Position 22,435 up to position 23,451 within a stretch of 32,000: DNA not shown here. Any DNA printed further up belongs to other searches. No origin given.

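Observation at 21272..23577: Compositionally mosaic mini-island: tail-less SSB, AT-rich membrane orphan, repeat array, GC-richer orphan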

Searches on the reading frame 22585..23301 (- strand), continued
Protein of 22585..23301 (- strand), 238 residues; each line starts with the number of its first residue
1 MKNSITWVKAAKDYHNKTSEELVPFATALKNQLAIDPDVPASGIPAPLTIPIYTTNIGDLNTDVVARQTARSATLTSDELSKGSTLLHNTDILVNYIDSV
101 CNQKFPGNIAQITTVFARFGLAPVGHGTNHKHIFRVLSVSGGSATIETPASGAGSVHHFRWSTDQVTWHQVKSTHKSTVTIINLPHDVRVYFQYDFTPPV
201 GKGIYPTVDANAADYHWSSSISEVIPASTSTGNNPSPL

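Call 49: search_protein_families(library=pfam, proteins=[L007:3549-3920:+, L010:960-1304:+, L011:3594-3959:+, L002:5637-5855:+, L002:6985-7776:+, L007:5410-6300:+, L010:2848-4467:+, L015:1573-2325:+, L012:1256-1564:+, L019:749-1090:-], max_evalue=0.01)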
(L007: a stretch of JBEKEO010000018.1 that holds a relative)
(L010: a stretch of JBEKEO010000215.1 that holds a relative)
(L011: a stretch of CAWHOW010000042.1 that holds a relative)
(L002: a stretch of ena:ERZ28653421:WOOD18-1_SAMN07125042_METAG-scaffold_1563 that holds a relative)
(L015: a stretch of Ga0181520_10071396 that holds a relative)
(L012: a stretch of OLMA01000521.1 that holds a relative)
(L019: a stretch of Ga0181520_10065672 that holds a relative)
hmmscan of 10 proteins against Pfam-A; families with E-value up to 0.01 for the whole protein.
L007:3549-3920:+ (123 aa): 1 family
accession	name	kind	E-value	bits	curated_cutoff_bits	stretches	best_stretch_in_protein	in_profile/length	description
PF04397.21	LytTR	-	1.1e-15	58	22.6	1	20-113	4-97/98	LytTr DNA-binding domain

L010:960-1304:+ (114 aa): 2 families
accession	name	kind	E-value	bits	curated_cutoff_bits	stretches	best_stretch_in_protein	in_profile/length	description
PF04397.21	LytTR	-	1.3e-09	38.6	22.6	1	15-107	3-97/98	LytTr DNA-binding domain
PF03054.22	tRNA_Me_trans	-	0.0016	18.6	20.6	1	29-86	24-81/202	tRNA methyl transferase HUP domain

L011:3594-3959:+ (121 aa): 1 family
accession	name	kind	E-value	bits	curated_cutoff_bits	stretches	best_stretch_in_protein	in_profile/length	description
PF11680.14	DUF3276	-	1.1e-35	123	23.1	1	4-116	1-115/131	Protein of unknown function (DUF3276)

L002:5637-5855:+ (72 aa): 0 families

L002:6985-7776:+ (263 aa): 2 families
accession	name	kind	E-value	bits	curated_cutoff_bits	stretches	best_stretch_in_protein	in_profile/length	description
PF17251.8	Pom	-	0.0014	18.5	22.4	0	20-123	134-235/285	Protochlamydia outer membrane protein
PF20448.3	DUF6705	-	0.0086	16.4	24.4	0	1-36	1-36/188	Family of unknown function (DUF6705)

L007:5410-6300:+ (296 aa): 1 family
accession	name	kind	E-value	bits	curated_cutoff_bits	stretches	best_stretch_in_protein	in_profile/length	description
PF05010.19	TACC_C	-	0.0096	16.1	29.9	1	156-286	4-130/201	Transforming acidic coiled-coil-containing protein (TACC), C-terminal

L010:2848-4467:+ (539 aa): 2 families
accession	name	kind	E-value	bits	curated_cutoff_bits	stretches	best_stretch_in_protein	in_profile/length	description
PF07719.23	TPR_2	-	0.00011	22.5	27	1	65-90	6-31/34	Tetratricopeptide repeat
PF00515.34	TPR_1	-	0.00019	21.6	27.8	1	64-90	5-31/34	Tetratricopeptide repeat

L015:1573-2325:+ (250 aa): 8 families
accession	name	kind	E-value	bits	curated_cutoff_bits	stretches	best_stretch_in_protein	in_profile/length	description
PF13614.12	AAA_31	-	4.9e-36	124.8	27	1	1-165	1-166/177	AAA domain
PF01656.29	CbiA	-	6e-13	49.3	25.4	1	6-211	3-114/125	CobQ/CobB/MinD/ParA nucleotide binding domain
PF10609.15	ParA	-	1.1e-07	32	27.1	1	7-43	9-45/246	NUBPL iron-transfer P-loop NTPase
PF06564.18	CBP_BcsQ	-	1.2e-06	28.7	21.3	1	1-141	1-140/234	Cellulose biosynthesis protein BcsQ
PF07015.17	VirC1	-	1.6e-06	28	24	1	1-40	1-40/231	VirC1 protein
PF02374.21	ArsA_ATPase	-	6e-06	26.1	24.3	1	9-126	8-134/305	Anion-transporting ATPase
PF09140.17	MipZ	-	5.8e-05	23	20.7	1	4-145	3-128/262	ATPase MipZ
PF00142.24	Fer4_NifH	-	0.0015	18.5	25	0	5-45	4-43/271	4Fe-4S iron sulfur cluster binding proteins, NifH/frxC family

L012:1256-1564:+ (102 aa): 1 family
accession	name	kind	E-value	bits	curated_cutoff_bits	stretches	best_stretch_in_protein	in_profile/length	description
PF05016.21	ParE_toxin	-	0.0055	17.7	23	1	9-94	1-88/89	ParE toxin of type II toxin-antitoxin system, parDE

L019:749-1090:- (113 aa): 0 families
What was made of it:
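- On Partition (par) locus with centromere array: One locus (L015) has a ParA-like gene after the array (call 49).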

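Call 53: find_homologous_proteins(query=A2, max_evalue=0.001)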
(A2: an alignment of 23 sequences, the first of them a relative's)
Query A2 (23 sequences) (238 aa, profile of the alignment): 33 proteins with E <= 0.001 among 8000 candidates.
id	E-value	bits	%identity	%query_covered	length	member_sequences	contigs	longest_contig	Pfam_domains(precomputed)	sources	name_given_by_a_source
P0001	6.7e-91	322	100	100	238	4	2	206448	-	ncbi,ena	-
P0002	2.6e-88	313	84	100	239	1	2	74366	-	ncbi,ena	-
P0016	3.4e-87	310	64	95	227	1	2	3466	-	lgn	-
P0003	3.2e-86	306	84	98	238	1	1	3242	-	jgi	jgi:hypothetical protein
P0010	4.9e-86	306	73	95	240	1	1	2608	-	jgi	-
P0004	9.9e-86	305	78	98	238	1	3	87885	-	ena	-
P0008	2.2e-85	304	73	98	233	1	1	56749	-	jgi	jgi:hypothetical protein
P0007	3.4e-85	303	77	99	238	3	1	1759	-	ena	-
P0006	5.9e-85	302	75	98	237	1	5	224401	-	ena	-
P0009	3.8e-84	300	74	98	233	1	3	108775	-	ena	-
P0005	1.3e-83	298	79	100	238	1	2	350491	-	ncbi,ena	-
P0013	2.3e-83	297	68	94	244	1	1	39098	-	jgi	jgi:hypothetical protein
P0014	6.4e-81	289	64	94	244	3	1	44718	-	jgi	jgi:hypothetical protein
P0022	1.0e-80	288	59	95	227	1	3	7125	-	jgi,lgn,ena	jgi:hypothetical protein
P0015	6.8e-80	286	65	94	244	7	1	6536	-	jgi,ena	jgi:hypothetical protein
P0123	7.1e-41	158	-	-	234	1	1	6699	-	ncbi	-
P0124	2.0e-40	157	22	72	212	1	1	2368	-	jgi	jgi:hypothetical protein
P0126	5.2e-33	132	-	-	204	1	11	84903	-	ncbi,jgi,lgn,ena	jgi:hypothetical protein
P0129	2.6e-15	75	30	35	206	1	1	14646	-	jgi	jgi:hypothetical protein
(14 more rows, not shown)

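Call 54: find_encoding_contigs(protein=P0126, flank=7000, max_places=3)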
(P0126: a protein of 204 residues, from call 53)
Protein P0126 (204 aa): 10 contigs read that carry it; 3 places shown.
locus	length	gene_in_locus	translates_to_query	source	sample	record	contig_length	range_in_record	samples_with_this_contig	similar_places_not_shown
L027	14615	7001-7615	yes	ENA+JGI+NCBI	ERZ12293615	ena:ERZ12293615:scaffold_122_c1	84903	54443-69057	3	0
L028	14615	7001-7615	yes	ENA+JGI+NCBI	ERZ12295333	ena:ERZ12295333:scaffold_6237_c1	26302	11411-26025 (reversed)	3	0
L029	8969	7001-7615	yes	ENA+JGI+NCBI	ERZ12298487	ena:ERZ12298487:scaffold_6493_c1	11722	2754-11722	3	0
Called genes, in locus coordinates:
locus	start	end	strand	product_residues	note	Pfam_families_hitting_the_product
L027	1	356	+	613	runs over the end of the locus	PF23357:DUF7088, PF09822:ABC_transp_aux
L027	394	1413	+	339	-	PF14238:DUF4340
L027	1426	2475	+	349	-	PF02812:ELFV_dehydrog_N, PF00208:ELFV_dehydrog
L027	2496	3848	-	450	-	-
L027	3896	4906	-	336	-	PF13650:Asp_protease_2, PF13975:gag-asp_proteas (weak), PF13650:Asp_protease_2, PF13975:gag-asp_proteas (weak)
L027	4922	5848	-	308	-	PF01791:DeoC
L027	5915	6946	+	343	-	PF00316:FBPase, PF18913:FBPase_C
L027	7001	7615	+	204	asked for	-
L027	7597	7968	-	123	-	-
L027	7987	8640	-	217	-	PF04055:Radical_SAM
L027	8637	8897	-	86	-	-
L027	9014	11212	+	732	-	PF11369:DUF3160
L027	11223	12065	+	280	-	PF00929:RNase_T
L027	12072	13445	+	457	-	PF13428:TPR_14 (faint)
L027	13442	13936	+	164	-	PF01467:CTP_transf_like, PF08218:Citrate_ly_lig (faint)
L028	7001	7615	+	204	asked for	-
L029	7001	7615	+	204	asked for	-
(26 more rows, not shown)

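Call 55: find_encoding_contigs(protein=P0129, flank=7000, max_places=2)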
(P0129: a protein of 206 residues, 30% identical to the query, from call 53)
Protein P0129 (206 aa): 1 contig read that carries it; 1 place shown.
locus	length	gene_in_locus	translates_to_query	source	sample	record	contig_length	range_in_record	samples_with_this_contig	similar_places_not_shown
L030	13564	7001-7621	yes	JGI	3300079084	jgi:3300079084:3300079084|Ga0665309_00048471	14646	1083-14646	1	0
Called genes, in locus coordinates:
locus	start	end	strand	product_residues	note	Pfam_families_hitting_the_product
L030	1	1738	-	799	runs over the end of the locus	PF00069:Pkinase, PF07714:PK_Tyr_Ser-Thr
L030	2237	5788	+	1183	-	-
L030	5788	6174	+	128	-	-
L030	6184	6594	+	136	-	-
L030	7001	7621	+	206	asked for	-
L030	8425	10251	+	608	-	-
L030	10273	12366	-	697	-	PF12228:DUF3604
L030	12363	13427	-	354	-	PF13795:HupE_UreJ_2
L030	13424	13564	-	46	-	?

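Call 56: find_encoding_contigs(protein=P0123, flank=7000, max_places=2)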
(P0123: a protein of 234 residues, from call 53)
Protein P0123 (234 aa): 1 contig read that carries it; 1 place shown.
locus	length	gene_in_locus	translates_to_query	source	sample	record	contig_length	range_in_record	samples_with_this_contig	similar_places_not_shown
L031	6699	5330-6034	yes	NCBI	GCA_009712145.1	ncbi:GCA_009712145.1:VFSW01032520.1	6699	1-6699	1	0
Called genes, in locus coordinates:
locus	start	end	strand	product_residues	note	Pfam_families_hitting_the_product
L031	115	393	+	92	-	-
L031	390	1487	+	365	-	-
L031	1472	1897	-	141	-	-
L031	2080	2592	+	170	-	-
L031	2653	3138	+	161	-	PF07301:DUF1453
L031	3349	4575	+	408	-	PF02463:SMC_N (faint), PF13175:AAA_15 (weak), PF13476:AAA_23 (weak), PF13304:AAA_21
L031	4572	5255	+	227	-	PF14103:DUF4276 (weak)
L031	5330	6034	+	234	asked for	-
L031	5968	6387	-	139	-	-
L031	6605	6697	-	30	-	?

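Call 60: find_encoding_contigs(protein=P0002, flank=6000, max_places=2)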
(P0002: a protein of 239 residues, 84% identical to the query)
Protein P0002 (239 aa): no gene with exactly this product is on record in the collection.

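Call 61: find_encoding_contigs(protein=P0006, flank=6000, max_places=2)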
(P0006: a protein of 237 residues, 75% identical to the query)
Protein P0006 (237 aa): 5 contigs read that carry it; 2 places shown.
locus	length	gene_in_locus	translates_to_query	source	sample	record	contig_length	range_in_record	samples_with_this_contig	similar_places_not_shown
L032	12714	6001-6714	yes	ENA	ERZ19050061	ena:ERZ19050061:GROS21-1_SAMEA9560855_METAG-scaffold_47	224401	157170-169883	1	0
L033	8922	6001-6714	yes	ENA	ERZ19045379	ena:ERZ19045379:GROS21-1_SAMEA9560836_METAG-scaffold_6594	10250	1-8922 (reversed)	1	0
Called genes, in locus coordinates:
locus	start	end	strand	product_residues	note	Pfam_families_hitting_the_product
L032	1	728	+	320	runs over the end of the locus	-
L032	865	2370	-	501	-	PF14289:DUF4369, PF17127:DUF5106, PF00578:AhpC-TSA (weak), PF13905:Thioredoxin_8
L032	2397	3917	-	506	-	PF17127:DUF5106 (faint), PF14289:DUF4369, PF00578:AhpC-TSA, PF08534:Redoxin (weak), PF13905:Thioredoxin_8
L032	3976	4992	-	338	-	PF10023:Aminopep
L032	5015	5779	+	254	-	PF02698:DUF218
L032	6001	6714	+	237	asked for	-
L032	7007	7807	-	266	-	PF02086:MethyltransfD12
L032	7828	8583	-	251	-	-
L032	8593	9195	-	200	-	-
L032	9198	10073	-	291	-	-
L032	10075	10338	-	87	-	-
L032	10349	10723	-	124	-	-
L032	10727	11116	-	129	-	-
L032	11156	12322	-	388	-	-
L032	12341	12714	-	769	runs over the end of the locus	-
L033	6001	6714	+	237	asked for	-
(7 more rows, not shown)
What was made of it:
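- ORF238 keeps its chromosomal position across strains (call 61).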

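Call 62: find_encoding_contigs(protein=P0009, flank=6000, max_places=2)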
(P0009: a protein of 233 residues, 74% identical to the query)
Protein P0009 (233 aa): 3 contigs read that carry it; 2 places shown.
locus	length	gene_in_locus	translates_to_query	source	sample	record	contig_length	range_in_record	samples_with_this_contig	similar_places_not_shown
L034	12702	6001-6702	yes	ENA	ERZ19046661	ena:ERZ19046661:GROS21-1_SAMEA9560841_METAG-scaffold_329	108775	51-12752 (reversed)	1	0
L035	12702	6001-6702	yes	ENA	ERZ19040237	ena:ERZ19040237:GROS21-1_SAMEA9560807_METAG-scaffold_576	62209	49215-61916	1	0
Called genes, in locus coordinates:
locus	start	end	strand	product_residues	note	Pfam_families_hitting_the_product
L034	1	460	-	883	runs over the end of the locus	PF00521:DNA_topoisoIV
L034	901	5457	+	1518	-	PF13860:FlgD_ig (faint), PF19081:Ig_7 (weak), PF18911:PKD_4, PF13585:CHU_C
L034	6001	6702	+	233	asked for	-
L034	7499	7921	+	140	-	-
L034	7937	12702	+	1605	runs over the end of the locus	?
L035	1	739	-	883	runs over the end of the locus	PF00521:DNA_topoisoIV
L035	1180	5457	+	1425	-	PF13860:FlgD_ig (faint), PF19081:Ig_7 (weak), PF18911:PKD_4, PF13585:CHU_C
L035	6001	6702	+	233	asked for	-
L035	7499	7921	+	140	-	-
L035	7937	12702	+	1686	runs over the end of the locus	?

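Call 65: find_encoding_contigs(protein=P0124, flank=3000, max_places=2)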
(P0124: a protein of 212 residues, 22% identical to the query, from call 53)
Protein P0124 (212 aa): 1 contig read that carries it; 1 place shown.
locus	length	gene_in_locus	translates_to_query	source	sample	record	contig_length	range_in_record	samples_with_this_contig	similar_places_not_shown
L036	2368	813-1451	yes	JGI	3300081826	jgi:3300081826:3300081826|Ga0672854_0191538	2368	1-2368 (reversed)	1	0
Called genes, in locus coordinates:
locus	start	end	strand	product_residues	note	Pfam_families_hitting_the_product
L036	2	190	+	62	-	?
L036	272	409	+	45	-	-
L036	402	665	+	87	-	-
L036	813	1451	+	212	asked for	-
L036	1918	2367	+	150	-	?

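Call 83: search_protein_families(library=padloc, proteins=[window:22585-23301:-], max_evalue=1)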
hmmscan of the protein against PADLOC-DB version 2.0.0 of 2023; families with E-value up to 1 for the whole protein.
window:22585-23301:- (238 aa): 0 families

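Call 89: search_protein_families(library=pfam, alignment_id=A2, max_evalue=0.05)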
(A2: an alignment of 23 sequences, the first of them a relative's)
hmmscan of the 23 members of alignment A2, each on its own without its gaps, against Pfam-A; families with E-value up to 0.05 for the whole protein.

A. member 1, P0001 (238 aa): 0 families

B. families by the number of members that match (of 23 scanned): 4 families
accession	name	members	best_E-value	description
PF00041.27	fn3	1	5.4e-06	Fibronectin type III domain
PF16656.11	Pur_ac_phosph_N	1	0.0021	Purple acid Phosphatase, N-terminal domain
PF02012.26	BNR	1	0.0061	BNR/Asp-box repeat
PF23968.1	Phage_cement_3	1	0.012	Phage cement protein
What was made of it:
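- On Fibronectin type III domain: One distant family member hits Pfam fn3 at 5e-6 (call 89).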

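Call 90: search_protein_families(library=phrogs, alignment_id=A2, max_evalue=0.05)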
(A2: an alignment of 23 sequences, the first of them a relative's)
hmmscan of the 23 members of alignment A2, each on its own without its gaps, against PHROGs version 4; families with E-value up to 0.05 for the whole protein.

A. member 1, P0001 (238 aa): 0 families

B. families by the number of members that match (of 23 scanned): 5 families
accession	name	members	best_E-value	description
phrog_4971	-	2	0.015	major tail protein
phrog_6977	-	1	3.3e-05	minor tail protein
phrog_19542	-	1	0.0097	-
phrog_18870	-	1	0.022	-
phrog_24213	-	1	0.039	-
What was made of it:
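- Tried and rejected: Only fn3 was found, in one member (calls 89, 90).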

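Call 102: find_related_loci(query=P0060, collection=viral_contigs, flank=4000)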
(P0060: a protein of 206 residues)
Query P0060 (206 aa) in viral_contigs; peptide patterns used: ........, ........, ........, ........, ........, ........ (x = any residue, [..] = any of these).
29 stretches matched a pattern, but none encodes a relative of the query by tblastn (E <= 1e-3).

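Call 103: find_related_loci(query=P0036, collection=viral_contigs, flank=4000)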
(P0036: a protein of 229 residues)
Query P0036 (229 aa) in viral_contigs; peptide patterns used: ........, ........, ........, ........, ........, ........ (x = any residue, [..] = any of these).
7 stretches matched a pattern, but none encodes a relative of the query by tblastn (E <= 1e-3).

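Call 104: find_encoding_contigs(protein=P0014, flank=5000, max_places=1)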
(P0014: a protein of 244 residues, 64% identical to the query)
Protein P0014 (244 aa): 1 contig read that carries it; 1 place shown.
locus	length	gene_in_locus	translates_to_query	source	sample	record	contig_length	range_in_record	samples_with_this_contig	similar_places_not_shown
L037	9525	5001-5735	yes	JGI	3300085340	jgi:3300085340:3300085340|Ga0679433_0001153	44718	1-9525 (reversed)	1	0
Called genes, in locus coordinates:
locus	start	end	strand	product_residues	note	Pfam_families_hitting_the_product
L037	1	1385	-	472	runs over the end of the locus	PF00578:AhpC-TSA, PF08534:Redoxin, PF00085:Thioredoxin (faint), PF13905:Thioredoxin_8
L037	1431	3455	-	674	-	PF00749:tRNA-synt_1c, PF19269:Anticodon_2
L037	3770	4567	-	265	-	-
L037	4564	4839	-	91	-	-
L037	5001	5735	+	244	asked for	-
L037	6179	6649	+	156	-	PF15428:Imm26 (weak)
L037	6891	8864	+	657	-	PF13176:TPR_7 (faint), PF13424:TPR_12, PF00515:TPR_1 (weak), PF24885:TPR_NPHP3 (weak), PF13424:TPR_12, PF00515:TPR_1, PF07719:TPR_2 (weak), PF07228:SpoIIE, +4 more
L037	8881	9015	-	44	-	-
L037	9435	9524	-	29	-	?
